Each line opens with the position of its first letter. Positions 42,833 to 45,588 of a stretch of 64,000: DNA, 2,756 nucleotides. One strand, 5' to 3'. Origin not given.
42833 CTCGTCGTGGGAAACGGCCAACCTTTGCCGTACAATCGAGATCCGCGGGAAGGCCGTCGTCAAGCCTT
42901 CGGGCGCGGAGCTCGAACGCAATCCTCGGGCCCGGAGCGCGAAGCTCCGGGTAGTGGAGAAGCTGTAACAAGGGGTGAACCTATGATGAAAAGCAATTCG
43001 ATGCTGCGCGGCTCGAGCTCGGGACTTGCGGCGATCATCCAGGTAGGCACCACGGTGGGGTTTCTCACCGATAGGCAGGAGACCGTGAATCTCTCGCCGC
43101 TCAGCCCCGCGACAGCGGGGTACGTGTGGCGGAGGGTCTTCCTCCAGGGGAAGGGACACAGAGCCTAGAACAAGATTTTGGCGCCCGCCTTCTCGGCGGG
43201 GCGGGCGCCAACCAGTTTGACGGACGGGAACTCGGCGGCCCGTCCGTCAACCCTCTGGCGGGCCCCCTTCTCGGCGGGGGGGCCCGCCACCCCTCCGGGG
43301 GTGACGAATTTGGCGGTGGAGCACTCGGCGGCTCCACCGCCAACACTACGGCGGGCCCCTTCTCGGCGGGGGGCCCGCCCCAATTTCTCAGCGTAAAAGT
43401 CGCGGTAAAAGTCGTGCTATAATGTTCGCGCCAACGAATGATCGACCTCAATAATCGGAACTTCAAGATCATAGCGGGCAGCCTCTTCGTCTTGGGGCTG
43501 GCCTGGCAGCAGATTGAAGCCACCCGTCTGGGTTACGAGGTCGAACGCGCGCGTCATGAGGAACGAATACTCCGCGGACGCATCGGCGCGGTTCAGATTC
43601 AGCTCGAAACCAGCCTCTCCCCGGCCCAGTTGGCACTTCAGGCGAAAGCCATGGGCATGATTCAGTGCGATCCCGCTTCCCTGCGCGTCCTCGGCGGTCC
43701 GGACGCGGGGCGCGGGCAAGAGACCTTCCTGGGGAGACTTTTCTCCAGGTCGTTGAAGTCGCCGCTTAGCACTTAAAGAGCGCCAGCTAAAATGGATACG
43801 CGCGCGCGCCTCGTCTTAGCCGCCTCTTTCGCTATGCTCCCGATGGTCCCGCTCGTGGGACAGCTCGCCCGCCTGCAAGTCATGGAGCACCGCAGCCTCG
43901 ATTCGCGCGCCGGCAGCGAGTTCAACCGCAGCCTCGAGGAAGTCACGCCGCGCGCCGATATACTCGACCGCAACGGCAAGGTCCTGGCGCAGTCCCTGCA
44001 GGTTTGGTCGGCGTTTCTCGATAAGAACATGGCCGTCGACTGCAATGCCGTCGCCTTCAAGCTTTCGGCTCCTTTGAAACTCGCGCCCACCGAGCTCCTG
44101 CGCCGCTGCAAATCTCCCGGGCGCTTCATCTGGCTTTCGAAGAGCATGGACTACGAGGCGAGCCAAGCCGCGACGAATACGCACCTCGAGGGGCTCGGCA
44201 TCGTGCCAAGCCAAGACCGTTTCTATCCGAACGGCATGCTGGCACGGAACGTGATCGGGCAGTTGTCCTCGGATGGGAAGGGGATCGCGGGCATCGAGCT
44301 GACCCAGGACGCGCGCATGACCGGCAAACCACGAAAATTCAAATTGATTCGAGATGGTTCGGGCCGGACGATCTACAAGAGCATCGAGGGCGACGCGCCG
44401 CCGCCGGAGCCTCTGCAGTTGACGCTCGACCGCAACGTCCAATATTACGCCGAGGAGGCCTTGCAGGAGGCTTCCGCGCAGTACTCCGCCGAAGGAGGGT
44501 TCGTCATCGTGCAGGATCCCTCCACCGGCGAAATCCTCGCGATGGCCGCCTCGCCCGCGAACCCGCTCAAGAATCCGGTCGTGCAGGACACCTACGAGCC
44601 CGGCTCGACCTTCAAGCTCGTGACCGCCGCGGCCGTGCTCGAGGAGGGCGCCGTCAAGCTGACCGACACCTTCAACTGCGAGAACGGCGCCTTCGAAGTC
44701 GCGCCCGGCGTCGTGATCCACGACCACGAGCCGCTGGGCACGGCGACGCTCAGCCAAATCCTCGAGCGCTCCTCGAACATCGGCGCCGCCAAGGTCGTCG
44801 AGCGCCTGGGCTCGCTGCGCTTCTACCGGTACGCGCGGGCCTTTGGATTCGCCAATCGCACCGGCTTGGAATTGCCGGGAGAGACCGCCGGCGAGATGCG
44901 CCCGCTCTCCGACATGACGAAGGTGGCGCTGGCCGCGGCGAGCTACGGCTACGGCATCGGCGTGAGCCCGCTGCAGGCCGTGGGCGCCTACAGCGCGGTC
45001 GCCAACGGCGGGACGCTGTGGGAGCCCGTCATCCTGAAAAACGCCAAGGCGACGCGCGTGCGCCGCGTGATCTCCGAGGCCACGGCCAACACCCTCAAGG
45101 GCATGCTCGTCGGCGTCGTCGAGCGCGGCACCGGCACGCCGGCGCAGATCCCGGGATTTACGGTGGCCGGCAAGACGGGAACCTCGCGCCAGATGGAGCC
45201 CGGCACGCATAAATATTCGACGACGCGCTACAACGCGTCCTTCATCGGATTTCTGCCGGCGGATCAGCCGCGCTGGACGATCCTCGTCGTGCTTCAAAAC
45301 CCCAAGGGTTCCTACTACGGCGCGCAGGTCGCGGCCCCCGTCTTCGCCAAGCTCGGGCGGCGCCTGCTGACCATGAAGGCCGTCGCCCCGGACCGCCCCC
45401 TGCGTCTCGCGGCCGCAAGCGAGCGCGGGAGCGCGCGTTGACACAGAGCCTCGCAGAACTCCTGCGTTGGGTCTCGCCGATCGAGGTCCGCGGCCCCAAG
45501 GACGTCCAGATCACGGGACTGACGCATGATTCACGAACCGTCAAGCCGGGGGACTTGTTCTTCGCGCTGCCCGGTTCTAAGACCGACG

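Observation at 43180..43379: Five tandem perfect hairpins with covarying stems and a conserved 10-nt loop, inside the dcw cluster between rsmH and ftsL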

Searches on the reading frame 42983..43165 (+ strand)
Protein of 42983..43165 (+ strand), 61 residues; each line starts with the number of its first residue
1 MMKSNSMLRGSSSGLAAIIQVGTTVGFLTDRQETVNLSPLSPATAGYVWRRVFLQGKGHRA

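Call 13: search_protein_families(library=pfam, proteins=[window:42983-43165:+], max_evalue=0.01)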
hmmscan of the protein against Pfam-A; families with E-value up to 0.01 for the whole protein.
window:42983-43165:+ (61 aa): 0 families

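Call 30: find_homologous_proteins(query=window:42983-43165:+)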
Query window:42983-43165:+ (61 aa): 5 proteins with E <= 0.001 among 5 candidates.
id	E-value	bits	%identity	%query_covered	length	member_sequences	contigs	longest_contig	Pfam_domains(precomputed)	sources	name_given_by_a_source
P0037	4.8e-31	122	97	100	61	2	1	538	-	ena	-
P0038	5.4e-23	97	75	100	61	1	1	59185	-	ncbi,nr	ncbi:MAG: hypothetical protein HY077_10740 [Elusimicrobia bacterium]|nr:hypothetical protein [Elusim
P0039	3.0e-21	91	70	98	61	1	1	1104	-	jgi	-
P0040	8.8e-20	86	72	97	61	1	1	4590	-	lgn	-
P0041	1.8e-13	67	69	87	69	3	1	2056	-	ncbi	-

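Call 57: predict_structure(alignment_id=A4)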
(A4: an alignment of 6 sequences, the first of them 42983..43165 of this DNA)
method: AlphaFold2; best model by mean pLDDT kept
length: 61 residues; sequences in the alignment: 6
mean_pLDDT: 42.8   pTM: 0.13
mean pLDDT of the five models: 42.8, 41.3, 40.4, 37.3, 35.8
residues with pLDDT >= 90: 0; 70-90: 0; 50-70: 6; < 50: 55
segments of 3 or more residues with pLDDT < 50: 2-42, 46-51, 53-56, 59-61
pLDDT, mean of each block of 10 residues (from residue 1): 42 38 41 42 46 48 46
secondary structure: DSSP gave nothing for this model
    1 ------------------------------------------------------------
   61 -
elements in order:

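Call 58: search_protein_representatives(alignment_id=A4)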
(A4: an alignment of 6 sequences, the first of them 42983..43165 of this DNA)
Query: 6 sequences, 62 profile positions. Proteins with E-value up to 0.001 (for the whole library): 46; up to 1e-10: 16; up to 1e-30: 0. The best 46 are listed.
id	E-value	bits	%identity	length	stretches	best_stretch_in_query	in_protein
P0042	2.0e-24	100.9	-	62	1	2-59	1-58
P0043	7.8e-24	99.1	-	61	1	2-61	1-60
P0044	1.7e-20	88.4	-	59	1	2-58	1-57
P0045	2.5e-20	87.8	-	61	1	2-61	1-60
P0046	4.8e-20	86.9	-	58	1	2-57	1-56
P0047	1.4e-19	85.4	-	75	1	1-57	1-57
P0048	7.5e-18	79.9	-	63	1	1-61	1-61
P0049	3.4e-17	77.8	-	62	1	1-59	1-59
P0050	3.4e-16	74.6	-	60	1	2-58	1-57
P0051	3.3e-14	68.2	-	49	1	19-57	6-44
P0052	6.5e-14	67.3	-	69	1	1-58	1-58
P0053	3.4e-13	65.0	-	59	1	2-58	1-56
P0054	4.9e-13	64.5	-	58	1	1-58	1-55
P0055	4.2e-12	61.5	-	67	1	1-57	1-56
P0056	3.6e-11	58.5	-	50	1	17-61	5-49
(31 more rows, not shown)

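Call 64: predict_structure(alignment_id=A5)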
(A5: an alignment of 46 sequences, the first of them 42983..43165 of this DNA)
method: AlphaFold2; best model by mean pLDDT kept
length: 61 residues; sequences in the alignment: 46
mean_pLDDT: 58.6   pTM: 0.19
mean pLDDT of the five models: 58.6, 58.0, 57.7, 57.6, 57.3
residues with pLDDT >= 90: 0; 70-90: 9; 50-70: 47; < 50: 5
segments of 3 or more residues with pLDDT < 50: 1-3
pLDDT, mean of each block of 10 residues (from residue 1): 49 57 57 54 67 68 52
secondary structure, 60 per line:
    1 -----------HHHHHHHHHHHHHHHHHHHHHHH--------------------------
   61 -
elements in order: H12-34

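Call 65: search_protein_families(library=ncbifam, proteins=[window:42983-43165:+], max_evalue=10)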
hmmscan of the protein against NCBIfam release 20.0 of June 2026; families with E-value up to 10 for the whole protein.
window:42983-43165:+ (61 aa): 0 families

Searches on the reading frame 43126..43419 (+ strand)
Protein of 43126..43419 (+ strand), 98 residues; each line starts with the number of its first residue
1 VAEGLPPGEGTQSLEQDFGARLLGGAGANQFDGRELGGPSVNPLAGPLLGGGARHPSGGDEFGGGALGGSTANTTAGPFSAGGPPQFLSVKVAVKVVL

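Call 13: search_protein_families(library=pfam, proteins=[window:43126-43419:+], max_evalue=0.01)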
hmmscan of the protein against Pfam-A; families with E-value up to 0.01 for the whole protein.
window:43126-43419:+ (98 aa): 0 families

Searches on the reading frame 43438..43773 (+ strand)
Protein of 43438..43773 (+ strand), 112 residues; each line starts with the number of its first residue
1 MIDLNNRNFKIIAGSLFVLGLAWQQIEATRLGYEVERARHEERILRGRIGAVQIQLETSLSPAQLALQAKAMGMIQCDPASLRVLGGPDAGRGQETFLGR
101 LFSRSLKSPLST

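Call 11: find_homologous_proteins(query=window:43438-43773:+)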
Query window:43438-43773:+ (112 aa): 36 proteins with E <= 0.001 among 48 candidates.
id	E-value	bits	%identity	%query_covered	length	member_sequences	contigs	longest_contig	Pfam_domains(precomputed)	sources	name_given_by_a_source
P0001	4.4e-65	234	100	100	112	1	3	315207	-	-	-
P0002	2.2e-47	177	79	100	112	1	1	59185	-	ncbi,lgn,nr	ncbi:MAG: hypothetical protein HY077_10745 [Elusimicrobia bacterium]|nr:hypothetical protein [Elusim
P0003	1.3e-46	175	79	100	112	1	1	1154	-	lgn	-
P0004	9.0e-39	150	69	100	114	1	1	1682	-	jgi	jgi:hypothetical protein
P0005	8.0e-33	130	59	100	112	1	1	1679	-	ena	-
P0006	3.7e-29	119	58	93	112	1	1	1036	-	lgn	-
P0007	7.8e-29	118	66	81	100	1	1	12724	-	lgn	-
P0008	2.1e-27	113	58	92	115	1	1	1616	-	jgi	jgi:hypothetical protein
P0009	1.5e-25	107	57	92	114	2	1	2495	-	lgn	-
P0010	1.6e-25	107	52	96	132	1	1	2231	-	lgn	-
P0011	1.7e-25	107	53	96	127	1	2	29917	-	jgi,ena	jgi:hypothetical protein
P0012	2.1e-25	107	60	89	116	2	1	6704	-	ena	-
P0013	2.5e-25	106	53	96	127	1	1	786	-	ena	-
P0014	2.5e-25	106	52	96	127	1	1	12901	-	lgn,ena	-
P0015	3.4e-25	106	56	89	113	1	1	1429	-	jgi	jgi:hypothetical protein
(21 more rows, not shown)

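Call 13: search_protein_families(library=pfam, proteins=[window:43438-43773:+], max_evalue=0.01)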
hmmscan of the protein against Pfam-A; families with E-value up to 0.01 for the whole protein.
window:43438-43773:+ (112 aa): 0 families

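Call 14: find_encoding_contigs(protein=P0002, flank=4000, max_places=3)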
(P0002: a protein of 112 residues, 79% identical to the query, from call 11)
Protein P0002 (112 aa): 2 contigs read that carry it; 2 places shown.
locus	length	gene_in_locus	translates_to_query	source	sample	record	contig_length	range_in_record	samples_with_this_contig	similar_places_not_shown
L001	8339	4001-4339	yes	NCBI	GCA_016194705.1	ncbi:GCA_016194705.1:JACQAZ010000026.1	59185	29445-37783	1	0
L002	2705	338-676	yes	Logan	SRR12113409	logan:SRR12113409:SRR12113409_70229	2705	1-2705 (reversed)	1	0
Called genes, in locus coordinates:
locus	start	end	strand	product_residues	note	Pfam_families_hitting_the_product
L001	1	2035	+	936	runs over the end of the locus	PF00023:Ank (weak), PF12796:Ank_2, PF13857:Ank_5 (weak), PF13637:Ank_4 (weak), PF12796:Ank_2, PF13637:Ank_4 (weak), PF00069:Pkinase, PF07714:PK_Tyr_Ser-Thr, +3 more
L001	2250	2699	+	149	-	PF02381:MraZ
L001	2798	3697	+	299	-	PF01795:Methyltransf_5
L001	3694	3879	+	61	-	-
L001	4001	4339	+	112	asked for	-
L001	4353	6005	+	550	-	PF03717:PBP_dimer, PF00905:Transpeptidase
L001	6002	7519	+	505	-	PF01225:Mur_ligase, PF08245:Mur_ligase_M, PF02875:Mur_ligase_C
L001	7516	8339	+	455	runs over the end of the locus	PF08245:Mur_ligase_M, PF02875:Mur_ligase_C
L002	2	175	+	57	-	?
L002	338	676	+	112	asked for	-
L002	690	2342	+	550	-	PF03717:PBP_dimer, PF00905:Transpeptidase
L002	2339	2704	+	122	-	?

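Call 15: find_encoding_contigs(protein=P0001, flank=10000, max_places=4)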
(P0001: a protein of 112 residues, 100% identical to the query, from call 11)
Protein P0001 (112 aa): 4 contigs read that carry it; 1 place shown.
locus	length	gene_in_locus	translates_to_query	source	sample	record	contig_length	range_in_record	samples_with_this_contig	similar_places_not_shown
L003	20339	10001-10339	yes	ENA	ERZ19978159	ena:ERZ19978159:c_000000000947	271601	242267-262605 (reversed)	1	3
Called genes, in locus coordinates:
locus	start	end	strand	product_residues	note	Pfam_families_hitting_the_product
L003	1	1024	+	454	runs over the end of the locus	PF04389:Peptidase_M28, PF01546:Peptidase_M20 (weak)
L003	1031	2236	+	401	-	PF01103:Omp85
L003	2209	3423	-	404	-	PF05977:MFS_3, PF07690:MFS_1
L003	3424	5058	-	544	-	-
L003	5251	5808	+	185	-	PF15567:Imm35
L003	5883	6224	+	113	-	-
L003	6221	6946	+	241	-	PF03130:HEAT_PBS (faint), PF13646:HEAT_2 (weak)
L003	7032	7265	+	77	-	PF09720:Unstab_antitox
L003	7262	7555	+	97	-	PF05016:ParE_toxin (weak)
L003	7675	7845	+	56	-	-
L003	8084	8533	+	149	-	PF02381:MraZ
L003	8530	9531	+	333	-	PF01795:Methyltransf_5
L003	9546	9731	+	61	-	-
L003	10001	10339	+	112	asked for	-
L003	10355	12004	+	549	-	PF03717:PBP_dimer, PF00905:Transpeptidase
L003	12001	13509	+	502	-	PF01225:Mur_ligase, PF08245:Mur_ligase_M, PF02875:Mur_ligase_C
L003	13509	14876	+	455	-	PF08245:Mur_ligase_M, PF02875:Mur_ligase_C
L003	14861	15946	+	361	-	PF10555:MraY_sig1 (weak), PF00953:Glycos_transf_4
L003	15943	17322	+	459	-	PF21377:MurD_N (weak), PF21799:MurD-like_N, PF08245:Mur_ligase_M, PF02875:Mur_ligase_C (weak)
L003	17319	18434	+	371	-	PF01098:FTSW_RODA_SPOVE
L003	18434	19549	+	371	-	PF03033:Glyco_transf_28, PF13439:Glyco_transf_4 (faint), PF13579:Glyco_trans_4_4, PF04101:Glyco_tran_28_C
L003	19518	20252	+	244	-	PF01975:SurE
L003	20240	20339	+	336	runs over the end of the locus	PF09587:PGA_cap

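Call 20: find_encoding_contigs(protein=P0007, flank=10000, max_places=2)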
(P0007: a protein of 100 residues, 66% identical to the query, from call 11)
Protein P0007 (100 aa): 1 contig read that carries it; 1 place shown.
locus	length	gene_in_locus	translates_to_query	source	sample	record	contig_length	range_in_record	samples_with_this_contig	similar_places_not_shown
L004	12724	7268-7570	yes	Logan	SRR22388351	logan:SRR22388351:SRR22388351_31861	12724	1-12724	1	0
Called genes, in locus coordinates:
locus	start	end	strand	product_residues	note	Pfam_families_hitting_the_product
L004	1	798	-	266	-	?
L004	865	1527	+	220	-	PF02527:GidB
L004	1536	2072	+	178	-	-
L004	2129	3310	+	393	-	PF13485:Peptidase_MA_2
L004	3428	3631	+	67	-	-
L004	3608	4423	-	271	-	-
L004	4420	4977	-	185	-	-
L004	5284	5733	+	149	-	PF02381:MraZ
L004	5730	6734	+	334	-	PF01795:Methyltransf_5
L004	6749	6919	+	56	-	-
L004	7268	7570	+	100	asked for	-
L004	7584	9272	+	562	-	PF03717:PBP_dimer, PF00905:Transpeptidase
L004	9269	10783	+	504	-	PF01225:Mur_ligase, PF08245:Mur_ligase_M, PF02875:Mur_ligase_C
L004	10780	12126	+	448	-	PF08245:Mur_ligase_M, PF02875:Mur_ligase_C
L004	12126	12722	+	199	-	?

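Call 21: find_encoding_contigs(protein=P0011, flank=10000, max_places=2)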
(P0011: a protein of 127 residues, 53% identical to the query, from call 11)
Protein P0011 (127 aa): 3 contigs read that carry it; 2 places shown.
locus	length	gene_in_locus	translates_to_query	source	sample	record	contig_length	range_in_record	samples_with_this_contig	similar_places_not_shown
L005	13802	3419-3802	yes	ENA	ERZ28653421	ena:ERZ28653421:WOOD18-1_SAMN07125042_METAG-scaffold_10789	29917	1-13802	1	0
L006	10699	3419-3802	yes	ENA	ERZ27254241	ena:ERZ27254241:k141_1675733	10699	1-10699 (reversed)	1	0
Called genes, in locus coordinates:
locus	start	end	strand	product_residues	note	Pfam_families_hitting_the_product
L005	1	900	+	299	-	?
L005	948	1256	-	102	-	PF13560:HTH_31, PF01381:HTH_3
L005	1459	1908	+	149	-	PF02381:MraZ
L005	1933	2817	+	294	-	PF01795:Methyltransf_5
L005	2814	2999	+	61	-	-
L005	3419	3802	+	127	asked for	-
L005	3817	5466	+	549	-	PF03717:PBP_dimer, PF00905:Transpeptidase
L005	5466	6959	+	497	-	PF01225:Mur_ligase, PF08245:Mur_ligase_M, PF02875:Mur_ligase_C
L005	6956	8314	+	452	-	PF08245:Mur_ligase_M, PF02875:Mur_ligase_C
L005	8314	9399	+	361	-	PF10555:MraY_sig1 (weak), PF00953:Glycos_transf_4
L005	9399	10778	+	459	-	PF21377:MurD_N, PF21799:MurD-like_N, PF08245:Mur_ligase_M, PF02875:Mur_ligase_C (weak)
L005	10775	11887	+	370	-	PF01098:FTSW_RODA_SPOVE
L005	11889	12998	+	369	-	PF03033:Glyco_transf_28, PF13579:Glyco_trans_4_4, PF04101:Glyco_tran_28_C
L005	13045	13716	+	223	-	PF01975:SurE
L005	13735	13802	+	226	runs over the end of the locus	PF00027:cNMP_binding, PF13545:HTH_Crp_2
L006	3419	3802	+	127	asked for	-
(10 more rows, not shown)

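Call 22: find_encoding_contigs(protein=P0004, flank=3000, max_places=2)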
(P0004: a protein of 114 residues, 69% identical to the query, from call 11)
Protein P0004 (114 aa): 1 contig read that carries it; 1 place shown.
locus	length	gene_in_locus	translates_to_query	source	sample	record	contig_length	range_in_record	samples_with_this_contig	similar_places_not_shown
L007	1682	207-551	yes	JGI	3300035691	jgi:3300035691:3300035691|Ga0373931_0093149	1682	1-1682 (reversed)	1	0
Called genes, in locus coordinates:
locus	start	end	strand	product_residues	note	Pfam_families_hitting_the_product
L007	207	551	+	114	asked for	-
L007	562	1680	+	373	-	?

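Call 23: find_encoding_contigs(protein=P0005, flank=3000, max_places=2)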
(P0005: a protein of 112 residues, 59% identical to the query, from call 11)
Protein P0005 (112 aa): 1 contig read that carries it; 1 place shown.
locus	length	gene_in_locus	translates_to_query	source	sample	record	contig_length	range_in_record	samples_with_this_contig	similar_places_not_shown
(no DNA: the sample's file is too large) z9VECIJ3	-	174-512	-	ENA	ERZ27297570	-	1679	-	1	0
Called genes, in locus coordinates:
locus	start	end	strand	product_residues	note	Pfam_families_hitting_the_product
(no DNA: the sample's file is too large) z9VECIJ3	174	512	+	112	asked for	-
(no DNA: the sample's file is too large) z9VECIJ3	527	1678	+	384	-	?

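Call 33: find_related_loci(query=A2, collection=genome_contigs, flank=10000)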
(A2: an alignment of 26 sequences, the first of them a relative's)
Query A2 (112 aa) in genome_contigs; peptide patterns used: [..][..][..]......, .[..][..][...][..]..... (x = any residue, [..] = any of these).
74 stretches matched a pattern; 35 encode a relative of the query (tblastn E <= 1e-3); 35 distinct loci.
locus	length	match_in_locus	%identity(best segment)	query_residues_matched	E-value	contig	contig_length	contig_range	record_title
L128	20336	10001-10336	79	1-112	5e-55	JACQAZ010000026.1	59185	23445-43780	MAG: Elusimicrobia bacterium isolate NC_groundwater_929_Pr1_S-0.2um_66_27 Montesol18-Sp2_coassembly_scaffold_696223, who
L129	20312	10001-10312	59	2-103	3e-31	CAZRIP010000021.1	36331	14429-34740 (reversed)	MAG TPA_asm: uncultured Elusimicrobia sp. isolate binchicken_co54_389 genome assembly, contig: NODE_1956_length_36331_co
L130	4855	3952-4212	53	1-87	8e-28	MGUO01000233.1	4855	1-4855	MAG: Elusimicrobia bacterium RIFCSPHIGHO2_02_FULL_57_9 rifcsphigho2_02_scaffold_46667, whole genome shotgun sequence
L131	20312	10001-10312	51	1-103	2e-26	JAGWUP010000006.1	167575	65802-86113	MAG: Elusimicrobia bacterium isolate REEB4 contig-150_48, whole genome shotgun sequence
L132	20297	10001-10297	47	5-103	2e-26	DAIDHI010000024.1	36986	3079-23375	MAG TPA_asm: Elusimicrobia bacterium isolate clean341 k141_902754, whole genome shotgun sequence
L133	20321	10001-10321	51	7-112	1e-25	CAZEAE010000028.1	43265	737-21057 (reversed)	MAG TPA_asm: uncultured Elusimicrobia sp. isolate binchicken_co248_32 genome assembly, contig: NODE_642_length_43265_cov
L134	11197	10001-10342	44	2-107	8e-24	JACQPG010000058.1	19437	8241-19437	MAG: Elusimicrobia bacterium isolate NC_groundwater_1301_Ag_S-0.2um_62_34 S_p2_S4_coassembly_k141_1542091, whole genome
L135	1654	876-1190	45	5-108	8e-24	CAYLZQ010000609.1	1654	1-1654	MAG TPA_asm: uncultured Elusimicrobia bacterium isolate binchicken_co21_239 genome assembly, contig: NODE_197649_length_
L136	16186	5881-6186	43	7-108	3e-20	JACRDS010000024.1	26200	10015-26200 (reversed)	MAG: Elusimicrobia bacterium isolate NC_groundwater_1678_Pr3_B-0.1um_69_20 SR-2_scaffold_141_422926, whole genome shotgu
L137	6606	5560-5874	41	3-105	8e-20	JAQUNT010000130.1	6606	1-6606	MAG: Elusimicrobia bacterium isolate STD1_184 NODE_40032_length_6606_cov_2.590832_Sandtown_D1, whole genome shotgun sequ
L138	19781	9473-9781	43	7-108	1e-19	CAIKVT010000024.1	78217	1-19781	MAG: uncultured Elusimicrobia bacterium isolate MJ-time_bin-0941 genome assembly, contig: bin-0941:24/84, whole genome s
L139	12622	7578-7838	46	16-104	3e-19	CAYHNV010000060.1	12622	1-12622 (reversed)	MAG TPA_asm: uncultured Elusimicrobia bacterium isolate ERP119705_co13_643 genome assembly, contig: NODE_6266_length_126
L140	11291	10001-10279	47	13-106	4e-19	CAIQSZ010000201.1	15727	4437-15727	MAG: uncultured Elusimicrobia bacterium isolate I2_bin-066 genome assembly, contig: bin-066:201/493, whole genome shotgu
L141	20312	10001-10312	46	6-108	1e-18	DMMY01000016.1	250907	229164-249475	MAG TPA_asm: Elusimicrobia bacterium isolate UBA9628 contig_328, whole genome shotgun sequence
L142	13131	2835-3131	44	10-110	4e-18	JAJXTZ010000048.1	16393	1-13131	MAG: bacterium isolate BP4.bin73 NODE_4182_length_16393_cov_2.544510, whole genome shotgun sequence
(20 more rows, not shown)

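Call 65: search_protein_families(library=ncbifam, proteins=[window:43438-43773:+], max_evalue=10)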
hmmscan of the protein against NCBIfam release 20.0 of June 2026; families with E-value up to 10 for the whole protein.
window:43438-43773:+ (112 aa): 1 family
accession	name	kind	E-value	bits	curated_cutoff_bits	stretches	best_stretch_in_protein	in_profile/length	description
NF053549.1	FtsL_Actino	equivalog_domain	3.6e-07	30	55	1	20-78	17-76/83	cell division protein FtsL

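Call 66: search_protein_families(library=pfam, alignment_id=A2, max_evalue=1)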
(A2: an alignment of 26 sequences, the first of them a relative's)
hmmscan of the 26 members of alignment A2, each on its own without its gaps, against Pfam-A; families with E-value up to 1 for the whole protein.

A. member 1, P0001 (112 aa): 0 families

B. families by the number of members that match (of 26 scanned): 14 families
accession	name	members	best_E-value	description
PF04977.20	DivIC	5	0.0016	Septum formation initiator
PF13334.11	DUF4094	2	0.044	Domain of unknown function (DUF4094)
PF04999.18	FtsL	2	0.12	Cell division protein FtsL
PF09438.16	DUF2017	1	0.0054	Domain of unknown function (DUF2017)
PF19697.4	Atg11_middle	1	0.022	Atg11 middle domain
PF19579.4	FtsL_2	1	0.027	Bacteriodetes cell division protein (FtsL-like)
PF02392.22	Ycf4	1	0.045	Ycf4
PF19269.4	Anticodon_2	1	0.055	Anticodon binding domain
PF11848.13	DUF3368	1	0.086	Domain of unknown function (DUF3368)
PF25802.1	WWC1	1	0.15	WWC1-like, helical hairpin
PF02653.21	BPD_transp_2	1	0.16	Branched-chain amino acid transport system / permease component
PF18504.6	Csm1_N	1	0.17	Csm1 N-terminal domain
PF12395.13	DUF3658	1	0.2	Protein of unknown function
PF24378.1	DUF7534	1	0.2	Family of unknown function (DUF7534)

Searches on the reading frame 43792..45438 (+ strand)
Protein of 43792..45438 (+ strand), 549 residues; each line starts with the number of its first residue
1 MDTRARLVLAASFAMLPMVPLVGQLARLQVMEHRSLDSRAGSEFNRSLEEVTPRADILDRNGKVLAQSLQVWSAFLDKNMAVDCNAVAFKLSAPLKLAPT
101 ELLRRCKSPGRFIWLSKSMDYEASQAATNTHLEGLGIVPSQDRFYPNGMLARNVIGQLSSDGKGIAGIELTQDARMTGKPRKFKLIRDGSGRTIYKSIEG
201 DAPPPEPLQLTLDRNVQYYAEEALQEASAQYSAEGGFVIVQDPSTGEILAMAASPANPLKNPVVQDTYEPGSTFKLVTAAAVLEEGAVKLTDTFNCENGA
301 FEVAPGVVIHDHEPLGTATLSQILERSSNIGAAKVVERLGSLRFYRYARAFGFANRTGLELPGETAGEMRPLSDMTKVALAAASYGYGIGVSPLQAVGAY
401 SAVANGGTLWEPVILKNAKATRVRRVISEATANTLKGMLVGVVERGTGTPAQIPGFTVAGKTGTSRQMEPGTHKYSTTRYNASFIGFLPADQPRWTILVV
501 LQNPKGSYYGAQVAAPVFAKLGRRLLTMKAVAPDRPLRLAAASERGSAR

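Call 13: search_protein_families(library=pfam, proteins=[window:43792-45438:+], max_evalue=0.01)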
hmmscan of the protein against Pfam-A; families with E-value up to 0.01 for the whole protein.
window:43792-45438:+ (549 aa): 2 families
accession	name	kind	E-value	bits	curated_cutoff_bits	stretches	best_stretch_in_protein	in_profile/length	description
PF00905.27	Transpeptidase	-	3.1e-75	253.6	22.1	1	236-521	1-297/299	Penicillin binding protein transpeptidase domain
PF03717.20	PBP_dimer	-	1.2e-11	45.8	24.4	1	52-194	4-176/180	Penicillin-binding Protein dimerisation domain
